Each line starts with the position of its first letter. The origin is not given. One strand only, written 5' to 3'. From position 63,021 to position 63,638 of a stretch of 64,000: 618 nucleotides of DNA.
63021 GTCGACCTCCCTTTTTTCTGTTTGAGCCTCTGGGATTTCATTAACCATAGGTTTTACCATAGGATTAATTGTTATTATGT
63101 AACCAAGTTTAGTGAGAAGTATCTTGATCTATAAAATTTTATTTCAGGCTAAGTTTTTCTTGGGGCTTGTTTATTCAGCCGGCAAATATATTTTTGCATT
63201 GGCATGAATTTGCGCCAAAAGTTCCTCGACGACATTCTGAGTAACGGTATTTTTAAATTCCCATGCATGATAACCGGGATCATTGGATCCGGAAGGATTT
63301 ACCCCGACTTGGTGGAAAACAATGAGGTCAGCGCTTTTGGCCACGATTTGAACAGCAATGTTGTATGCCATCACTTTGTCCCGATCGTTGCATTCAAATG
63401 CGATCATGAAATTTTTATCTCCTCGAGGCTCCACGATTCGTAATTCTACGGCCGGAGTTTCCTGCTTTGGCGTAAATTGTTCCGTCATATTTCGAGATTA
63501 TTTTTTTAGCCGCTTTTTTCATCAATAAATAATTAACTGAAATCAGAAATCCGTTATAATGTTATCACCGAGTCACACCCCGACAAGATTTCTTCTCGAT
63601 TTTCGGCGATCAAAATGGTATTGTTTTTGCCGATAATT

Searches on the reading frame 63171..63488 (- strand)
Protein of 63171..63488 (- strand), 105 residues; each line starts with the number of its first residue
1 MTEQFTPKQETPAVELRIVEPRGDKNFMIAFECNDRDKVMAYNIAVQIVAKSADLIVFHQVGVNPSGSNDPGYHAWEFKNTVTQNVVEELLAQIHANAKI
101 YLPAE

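Call 70: find_encoding_contigs(protein=window:63171-63488:-, flank=10000, max_places=1)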
Protein window:63171-63488:- (105 aa): 10 contigs read that carry it; 1 place shown.
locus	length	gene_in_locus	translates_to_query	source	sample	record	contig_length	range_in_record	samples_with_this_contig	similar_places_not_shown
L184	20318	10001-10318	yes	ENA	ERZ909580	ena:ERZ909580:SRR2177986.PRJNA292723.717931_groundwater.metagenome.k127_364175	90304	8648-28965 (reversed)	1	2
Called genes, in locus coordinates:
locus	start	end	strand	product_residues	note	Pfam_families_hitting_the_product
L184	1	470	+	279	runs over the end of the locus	PF01435:Peptidase_M48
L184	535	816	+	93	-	-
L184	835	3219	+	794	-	PF05621:TniB (weak), PF23569:NBD_SMAX1, PF00004:AAA, PF17871:AAA_lid_9, PF00158:Sigma54_activat, PF00004:AAA, PF07724:AAA_2, PF07728:AAA_5, +10 more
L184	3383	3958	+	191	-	-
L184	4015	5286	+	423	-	-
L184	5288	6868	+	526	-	PF01510:Amidase_2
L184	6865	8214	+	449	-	PF18073:Zn_ribbon_LapB (weak), PF13481:AAA_25, PF03796:DnaB_C (weak), PF06745:ATPase, PF23442:DUF7125 (weak), PF05362:Lon_C (weak), PF13541:ChlI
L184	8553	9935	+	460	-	PF00931:NB-ARC (faint), PF02463:SMC_N (faint), PF13476:AAA_23 (faint), PF13481:AAA_25 (faint), PF13555:AAA_29 (faint), PF20703:nSTAND1 (faint), PF20720:nSTAND3 (faint), PF00005:ABC_tran (weak), +7 more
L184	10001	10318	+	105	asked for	-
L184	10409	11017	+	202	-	-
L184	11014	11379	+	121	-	PF01503:PRA-PH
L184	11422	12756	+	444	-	PF00535:Glycos_transf_2 (weak)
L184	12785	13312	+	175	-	PF13328:HD_4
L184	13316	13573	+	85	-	-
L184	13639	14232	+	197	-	PF01966:HD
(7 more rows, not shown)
